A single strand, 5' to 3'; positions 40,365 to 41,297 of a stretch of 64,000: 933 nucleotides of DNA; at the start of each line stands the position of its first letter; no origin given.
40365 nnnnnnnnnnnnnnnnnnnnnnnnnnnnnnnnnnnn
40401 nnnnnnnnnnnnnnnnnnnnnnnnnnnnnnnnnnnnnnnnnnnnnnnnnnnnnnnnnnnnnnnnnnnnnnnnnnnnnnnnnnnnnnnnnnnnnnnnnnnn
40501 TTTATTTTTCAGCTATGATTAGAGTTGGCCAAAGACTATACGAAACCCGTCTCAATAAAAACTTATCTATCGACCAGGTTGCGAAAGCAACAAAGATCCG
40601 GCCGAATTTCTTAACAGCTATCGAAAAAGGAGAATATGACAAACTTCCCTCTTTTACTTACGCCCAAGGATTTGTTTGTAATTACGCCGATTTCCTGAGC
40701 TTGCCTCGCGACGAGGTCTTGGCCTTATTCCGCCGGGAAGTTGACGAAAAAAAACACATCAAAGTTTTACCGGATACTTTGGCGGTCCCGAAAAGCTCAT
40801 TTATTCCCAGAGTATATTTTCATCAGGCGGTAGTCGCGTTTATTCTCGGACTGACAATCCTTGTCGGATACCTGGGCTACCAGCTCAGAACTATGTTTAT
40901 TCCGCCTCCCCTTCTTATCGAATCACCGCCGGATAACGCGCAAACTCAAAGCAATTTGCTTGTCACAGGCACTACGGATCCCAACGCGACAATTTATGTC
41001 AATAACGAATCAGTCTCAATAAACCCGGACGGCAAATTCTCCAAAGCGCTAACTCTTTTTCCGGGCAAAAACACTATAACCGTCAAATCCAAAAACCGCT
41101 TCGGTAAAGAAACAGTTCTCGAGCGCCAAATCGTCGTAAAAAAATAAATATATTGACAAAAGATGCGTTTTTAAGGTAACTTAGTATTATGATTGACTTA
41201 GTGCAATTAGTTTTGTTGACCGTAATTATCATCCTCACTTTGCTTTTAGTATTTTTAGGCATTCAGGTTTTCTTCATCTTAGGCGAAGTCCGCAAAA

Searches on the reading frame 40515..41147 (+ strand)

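Call 10: search_protein_families(library=pfam, proteins=[window:40515-41147:+], max_evalue=0.001)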
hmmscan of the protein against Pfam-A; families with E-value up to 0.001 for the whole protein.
window:40515-41147:+ (210 aa): 5 families
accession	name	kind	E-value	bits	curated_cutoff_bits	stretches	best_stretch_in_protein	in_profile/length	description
PF13413.12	HTH_25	-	7e-20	71.1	24.6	1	8-68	2-62/62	Helix-turn-helix domain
PF09136.16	Glucodextran_B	-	2.9e-15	56.4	27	1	131-209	1-82/83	Glucodextranase, domain B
PF12844.13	HTH_19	-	1.5e-08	34.8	30.2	1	5-45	1-40/64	Helix-turn-helix domain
PF01381.28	HTH_3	-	0.0003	21.2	23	1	8-46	1-37/55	Helix-turn-helix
PF13560.12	HTH_31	-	0.00051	20.7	27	1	4-70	2-63/64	Helix-turn-helix domain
